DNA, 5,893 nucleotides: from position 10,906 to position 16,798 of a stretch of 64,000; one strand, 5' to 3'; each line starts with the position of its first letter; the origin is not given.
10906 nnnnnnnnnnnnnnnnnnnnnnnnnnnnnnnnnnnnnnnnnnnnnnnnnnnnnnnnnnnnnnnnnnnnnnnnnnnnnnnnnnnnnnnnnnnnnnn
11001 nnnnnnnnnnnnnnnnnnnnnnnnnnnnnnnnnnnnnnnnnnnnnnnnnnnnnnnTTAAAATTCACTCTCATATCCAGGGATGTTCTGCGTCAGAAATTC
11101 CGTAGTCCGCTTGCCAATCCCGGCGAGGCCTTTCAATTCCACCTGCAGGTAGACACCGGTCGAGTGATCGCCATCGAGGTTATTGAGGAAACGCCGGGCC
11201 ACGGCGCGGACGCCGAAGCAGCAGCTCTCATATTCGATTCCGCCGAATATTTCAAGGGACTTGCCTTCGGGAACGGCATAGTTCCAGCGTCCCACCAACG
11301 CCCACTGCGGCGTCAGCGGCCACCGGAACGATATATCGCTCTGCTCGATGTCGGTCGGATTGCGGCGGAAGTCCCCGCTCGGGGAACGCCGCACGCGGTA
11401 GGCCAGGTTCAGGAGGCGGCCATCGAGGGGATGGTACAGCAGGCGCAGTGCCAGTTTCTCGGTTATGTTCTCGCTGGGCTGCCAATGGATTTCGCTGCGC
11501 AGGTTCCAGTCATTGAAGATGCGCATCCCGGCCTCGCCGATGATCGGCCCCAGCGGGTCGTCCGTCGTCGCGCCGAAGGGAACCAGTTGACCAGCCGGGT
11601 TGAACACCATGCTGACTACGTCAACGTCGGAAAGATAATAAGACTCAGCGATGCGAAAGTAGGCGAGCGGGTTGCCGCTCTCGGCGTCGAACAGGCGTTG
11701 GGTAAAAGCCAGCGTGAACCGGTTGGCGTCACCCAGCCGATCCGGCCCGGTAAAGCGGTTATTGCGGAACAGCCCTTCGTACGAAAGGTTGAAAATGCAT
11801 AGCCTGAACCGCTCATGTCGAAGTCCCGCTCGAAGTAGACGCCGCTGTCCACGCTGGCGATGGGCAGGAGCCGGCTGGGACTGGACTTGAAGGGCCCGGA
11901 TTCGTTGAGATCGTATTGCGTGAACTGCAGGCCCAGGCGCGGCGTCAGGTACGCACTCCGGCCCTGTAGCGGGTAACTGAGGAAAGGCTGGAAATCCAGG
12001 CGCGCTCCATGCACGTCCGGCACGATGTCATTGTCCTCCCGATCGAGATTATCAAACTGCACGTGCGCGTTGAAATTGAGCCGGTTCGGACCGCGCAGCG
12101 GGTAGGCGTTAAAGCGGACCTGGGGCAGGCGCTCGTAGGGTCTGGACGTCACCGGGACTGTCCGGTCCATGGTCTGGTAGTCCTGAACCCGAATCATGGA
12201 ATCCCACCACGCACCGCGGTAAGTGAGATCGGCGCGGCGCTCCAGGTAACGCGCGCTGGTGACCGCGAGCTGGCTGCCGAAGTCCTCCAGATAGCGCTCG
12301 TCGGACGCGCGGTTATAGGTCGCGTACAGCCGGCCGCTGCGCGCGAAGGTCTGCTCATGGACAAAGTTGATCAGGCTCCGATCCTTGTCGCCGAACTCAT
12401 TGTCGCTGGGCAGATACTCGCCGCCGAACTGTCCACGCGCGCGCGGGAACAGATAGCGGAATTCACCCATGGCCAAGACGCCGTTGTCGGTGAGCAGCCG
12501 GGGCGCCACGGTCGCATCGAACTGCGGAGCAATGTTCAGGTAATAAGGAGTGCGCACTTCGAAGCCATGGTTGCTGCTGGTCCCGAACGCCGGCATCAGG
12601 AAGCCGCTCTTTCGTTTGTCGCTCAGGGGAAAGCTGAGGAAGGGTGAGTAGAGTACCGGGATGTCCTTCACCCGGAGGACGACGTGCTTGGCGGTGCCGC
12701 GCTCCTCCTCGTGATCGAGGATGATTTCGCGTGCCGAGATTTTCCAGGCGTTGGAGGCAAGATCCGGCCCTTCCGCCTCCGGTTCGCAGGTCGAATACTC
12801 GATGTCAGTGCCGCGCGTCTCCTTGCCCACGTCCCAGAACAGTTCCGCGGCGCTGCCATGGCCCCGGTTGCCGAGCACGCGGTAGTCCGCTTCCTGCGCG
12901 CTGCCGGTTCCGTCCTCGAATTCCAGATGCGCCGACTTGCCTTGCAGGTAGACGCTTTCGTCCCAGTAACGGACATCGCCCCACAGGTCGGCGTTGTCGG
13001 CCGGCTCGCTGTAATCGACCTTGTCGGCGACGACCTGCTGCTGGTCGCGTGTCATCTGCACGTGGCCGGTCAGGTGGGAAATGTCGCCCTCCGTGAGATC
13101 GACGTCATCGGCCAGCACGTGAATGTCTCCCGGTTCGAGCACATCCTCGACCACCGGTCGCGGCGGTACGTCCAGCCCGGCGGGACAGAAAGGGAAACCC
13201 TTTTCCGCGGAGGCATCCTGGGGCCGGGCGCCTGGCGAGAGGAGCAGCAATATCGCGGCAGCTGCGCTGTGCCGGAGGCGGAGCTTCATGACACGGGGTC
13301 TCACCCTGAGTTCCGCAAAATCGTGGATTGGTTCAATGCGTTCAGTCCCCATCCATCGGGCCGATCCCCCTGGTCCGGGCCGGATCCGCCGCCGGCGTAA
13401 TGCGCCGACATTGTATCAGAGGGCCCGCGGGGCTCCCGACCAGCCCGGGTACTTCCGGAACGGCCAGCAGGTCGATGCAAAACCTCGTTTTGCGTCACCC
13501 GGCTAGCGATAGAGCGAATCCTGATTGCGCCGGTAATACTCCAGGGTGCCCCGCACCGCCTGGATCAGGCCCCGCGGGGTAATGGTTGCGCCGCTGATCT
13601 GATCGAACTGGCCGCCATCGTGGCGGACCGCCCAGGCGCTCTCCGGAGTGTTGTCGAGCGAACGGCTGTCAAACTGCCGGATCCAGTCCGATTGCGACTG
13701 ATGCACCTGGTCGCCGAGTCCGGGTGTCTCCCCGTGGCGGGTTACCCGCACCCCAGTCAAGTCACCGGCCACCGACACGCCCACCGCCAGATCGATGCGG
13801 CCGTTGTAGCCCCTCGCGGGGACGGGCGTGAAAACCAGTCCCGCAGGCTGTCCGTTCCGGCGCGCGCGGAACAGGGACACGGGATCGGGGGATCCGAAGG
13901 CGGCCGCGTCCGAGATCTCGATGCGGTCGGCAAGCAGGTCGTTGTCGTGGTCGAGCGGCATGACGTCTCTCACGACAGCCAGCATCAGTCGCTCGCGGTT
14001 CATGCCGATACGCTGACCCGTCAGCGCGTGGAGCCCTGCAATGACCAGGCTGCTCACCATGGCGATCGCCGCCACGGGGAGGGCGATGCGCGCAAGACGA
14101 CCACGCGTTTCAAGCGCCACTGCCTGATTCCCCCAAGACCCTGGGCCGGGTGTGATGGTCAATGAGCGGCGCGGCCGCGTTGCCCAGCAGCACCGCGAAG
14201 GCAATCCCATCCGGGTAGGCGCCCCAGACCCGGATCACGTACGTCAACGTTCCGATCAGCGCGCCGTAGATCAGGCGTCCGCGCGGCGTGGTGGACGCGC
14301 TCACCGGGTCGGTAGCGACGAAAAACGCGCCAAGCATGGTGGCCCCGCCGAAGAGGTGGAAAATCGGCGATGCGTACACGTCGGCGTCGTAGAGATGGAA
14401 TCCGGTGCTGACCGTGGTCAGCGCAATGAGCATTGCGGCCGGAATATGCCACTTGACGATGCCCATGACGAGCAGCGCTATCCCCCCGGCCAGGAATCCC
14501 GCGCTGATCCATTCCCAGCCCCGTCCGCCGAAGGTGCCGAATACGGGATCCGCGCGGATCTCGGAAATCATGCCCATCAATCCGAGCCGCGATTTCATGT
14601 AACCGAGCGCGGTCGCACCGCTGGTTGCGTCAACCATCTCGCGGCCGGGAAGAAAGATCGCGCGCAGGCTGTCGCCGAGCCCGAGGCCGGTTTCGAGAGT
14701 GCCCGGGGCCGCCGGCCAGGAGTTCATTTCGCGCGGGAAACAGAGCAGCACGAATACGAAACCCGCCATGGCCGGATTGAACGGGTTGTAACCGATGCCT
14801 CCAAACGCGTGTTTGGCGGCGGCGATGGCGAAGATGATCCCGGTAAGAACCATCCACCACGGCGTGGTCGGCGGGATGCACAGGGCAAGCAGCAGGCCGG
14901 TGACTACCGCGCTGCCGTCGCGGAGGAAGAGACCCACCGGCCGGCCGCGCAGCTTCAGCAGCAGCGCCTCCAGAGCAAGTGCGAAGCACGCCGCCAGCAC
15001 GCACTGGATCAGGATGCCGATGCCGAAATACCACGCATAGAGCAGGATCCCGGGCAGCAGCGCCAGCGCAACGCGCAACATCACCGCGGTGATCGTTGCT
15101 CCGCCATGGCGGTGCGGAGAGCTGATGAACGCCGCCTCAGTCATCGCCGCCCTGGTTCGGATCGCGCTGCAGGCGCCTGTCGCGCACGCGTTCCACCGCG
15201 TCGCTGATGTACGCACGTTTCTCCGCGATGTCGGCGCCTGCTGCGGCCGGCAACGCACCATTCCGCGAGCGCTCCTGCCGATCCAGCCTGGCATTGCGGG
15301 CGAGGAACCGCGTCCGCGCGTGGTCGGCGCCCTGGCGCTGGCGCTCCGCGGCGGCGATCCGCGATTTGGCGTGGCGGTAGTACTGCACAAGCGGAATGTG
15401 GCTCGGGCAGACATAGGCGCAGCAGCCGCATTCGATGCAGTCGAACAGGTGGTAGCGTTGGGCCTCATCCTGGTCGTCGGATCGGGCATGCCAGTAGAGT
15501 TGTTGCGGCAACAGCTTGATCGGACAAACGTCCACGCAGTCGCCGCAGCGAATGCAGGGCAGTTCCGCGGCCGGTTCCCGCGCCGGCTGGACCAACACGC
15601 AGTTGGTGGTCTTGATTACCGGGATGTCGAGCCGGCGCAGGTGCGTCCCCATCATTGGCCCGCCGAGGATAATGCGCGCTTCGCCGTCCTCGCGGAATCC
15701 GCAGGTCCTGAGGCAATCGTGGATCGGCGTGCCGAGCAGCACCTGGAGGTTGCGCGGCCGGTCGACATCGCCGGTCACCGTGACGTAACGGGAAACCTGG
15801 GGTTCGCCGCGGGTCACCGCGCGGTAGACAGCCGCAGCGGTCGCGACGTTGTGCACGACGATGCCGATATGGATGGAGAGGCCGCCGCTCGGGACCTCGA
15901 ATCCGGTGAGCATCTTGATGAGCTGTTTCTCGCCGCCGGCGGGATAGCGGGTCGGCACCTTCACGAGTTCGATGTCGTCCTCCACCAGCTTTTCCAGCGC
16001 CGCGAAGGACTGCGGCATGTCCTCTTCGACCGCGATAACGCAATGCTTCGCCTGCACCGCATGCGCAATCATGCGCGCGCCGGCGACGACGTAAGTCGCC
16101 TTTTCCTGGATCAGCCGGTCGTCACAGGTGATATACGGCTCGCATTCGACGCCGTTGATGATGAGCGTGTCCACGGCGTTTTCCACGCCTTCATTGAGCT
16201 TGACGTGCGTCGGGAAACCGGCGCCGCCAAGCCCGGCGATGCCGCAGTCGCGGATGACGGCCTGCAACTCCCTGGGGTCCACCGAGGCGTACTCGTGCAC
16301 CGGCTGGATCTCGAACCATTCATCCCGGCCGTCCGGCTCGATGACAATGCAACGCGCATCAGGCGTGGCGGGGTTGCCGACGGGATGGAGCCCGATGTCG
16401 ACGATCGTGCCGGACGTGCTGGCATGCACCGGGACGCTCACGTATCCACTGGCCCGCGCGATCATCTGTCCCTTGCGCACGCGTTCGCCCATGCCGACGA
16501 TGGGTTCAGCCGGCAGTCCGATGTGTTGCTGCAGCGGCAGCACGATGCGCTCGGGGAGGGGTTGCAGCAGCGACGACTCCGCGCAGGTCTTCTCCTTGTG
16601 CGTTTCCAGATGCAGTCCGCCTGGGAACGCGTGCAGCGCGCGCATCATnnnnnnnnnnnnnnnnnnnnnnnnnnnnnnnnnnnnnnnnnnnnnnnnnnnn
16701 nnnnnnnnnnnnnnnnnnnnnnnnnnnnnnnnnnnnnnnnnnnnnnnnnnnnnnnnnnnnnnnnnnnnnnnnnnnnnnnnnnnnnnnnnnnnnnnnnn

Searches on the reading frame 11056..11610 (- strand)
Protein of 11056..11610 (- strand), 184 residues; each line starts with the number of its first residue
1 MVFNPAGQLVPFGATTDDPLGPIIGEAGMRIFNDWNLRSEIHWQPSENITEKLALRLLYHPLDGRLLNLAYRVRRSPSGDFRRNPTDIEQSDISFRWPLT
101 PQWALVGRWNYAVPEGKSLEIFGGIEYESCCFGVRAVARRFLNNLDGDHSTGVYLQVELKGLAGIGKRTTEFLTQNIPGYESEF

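Call 82: search_protein_families(library=pfam, proteins=[window:11056-11610:-], max_evalue=0.000001)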
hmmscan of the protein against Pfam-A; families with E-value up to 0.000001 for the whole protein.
window:11056-11610:- (184 aa): 1 family
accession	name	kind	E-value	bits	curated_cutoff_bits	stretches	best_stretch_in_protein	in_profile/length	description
PF04453.20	LptD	-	2.9e-11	43.7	22.4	1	16-103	297-384/384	LPS transport system D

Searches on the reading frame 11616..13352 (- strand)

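Call 82: search_protein_families(library=pfam, proteins=[window:11616-13352:-], max_evalue=0.000001)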
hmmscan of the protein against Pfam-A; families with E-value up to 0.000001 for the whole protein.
window:11616-13352:- (578 aa): 2 families
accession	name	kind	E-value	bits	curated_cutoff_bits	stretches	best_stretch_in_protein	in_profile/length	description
PF04453.20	LptD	-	5.3e-42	144.9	22.4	1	323-518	1-201/384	LPS transport system D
PF19838.5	LptD_2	-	6.1e-10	38.8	22.5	1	223-352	5-146/464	LptD protein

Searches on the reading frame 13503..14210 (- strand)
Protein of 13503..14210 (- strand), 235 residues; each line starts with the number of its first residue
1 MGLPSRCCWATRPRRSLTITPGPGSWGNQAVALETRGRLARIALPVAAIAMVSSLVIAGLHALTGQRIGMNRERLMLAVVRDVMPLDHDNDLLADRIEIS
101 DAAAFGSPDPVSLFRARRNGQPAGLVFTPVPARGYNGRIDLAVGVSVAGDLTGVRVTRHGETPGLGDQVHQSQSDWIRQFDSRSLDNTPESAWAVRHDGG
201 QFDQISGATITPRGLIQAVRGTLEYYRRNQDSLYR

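Call 72: search_protein_families(library=pfam, proteins=[window:13503-14210:-], max_evalue=0.00001)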
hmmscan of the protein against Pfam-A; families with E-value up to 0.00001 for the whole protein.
window:13503-14210:- (235 aa): 1 family
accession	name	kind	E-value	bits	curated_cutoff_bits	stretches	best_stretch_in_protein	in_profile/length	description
PF04205.19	FMN_bind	-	3.1e-17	63.4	22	1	134-223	1-76/77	FMN-binding domain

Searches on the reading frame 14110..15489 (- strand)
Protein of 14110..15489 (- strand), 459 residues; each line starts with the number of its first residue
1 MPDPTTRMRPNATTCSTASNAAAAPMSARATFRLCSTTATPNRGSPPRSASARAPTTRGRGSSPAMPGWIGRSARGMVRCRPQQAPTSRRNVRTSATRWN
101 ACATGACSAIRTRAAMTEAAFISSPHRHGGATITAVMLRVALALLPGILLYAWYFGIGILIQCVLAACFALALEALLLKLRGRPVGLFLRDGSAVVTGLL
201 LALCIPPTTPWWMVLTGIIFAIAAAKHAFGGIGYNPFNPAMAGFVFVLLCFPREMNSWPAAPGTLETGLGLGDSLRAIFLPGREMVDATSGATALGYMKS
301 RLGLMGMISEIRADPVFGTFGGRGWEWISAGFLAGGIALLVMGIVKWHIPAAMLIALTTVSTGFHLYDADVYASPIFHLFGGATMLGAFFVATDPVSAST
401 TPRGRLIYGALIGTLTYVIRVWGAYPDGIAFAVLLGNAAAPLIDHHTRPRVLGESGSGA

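Call 72: search_protein_families(library=pfam, proteins=[window:14110-15489:-], max_evalue=0.00001)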
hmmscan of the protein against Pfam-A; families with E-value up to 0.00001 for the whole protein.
window:14110-15489:- (459 aa): 1 family
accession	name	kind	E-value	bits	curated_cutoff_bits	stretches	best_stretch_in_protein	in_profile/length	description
PF03116.20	NQR2_RnfD_RnfE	-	2.9e-101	339.2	27.7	1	123-453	4-296/296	NQR2, RnfD, RnfE family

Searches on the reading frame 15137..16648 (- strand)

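Call 72: search_protein_families(library=pfam, proteins=[window:15137-16648:-], max_evalue=0.00001)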
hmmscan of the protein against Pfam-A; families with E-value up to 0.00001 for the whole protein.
window:15137-16648:- (503 aa): 8 families
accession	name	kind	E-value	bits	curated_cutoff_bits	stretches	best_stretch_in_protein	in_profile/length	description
PF01512.22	Complex1_51K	-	1.8e-49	167.9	31.2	1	132-276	1-150/150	Nuo51 FMN-binding domain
PF13375.12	RnfC_N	-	7.3e-31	106.6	25.6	1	7-107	2-100/101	RnfC Barrel sandwich hybrid domain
PF10531.15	SLBB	-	1.9e-10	40.8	27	1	288-334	1-53/55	SLBB domain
PF12838.12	Fer4_7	-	8.3e-09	36.2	27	1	365-417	2-51/52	4Fe-4S dicluster domain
PF13237.11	Fer4_10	-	1.1e-08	35.3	25.5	1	364-415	8-53/53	4Fe-4S dicluster domain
PF13183.11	Fer4_8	-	1.3e-07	32.4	27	1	364-418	4-68/68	4Fe-4S dicluster domain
PF13534.11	Fer4_17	-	5.4e-07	30.5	22.2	1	365-418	2-60/61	4Fe-4S dicluster domain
PF13187.11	Fer4_9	-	2.4e-06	27.9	27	1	365-417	2-50/52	4Fe-4S dicluster domain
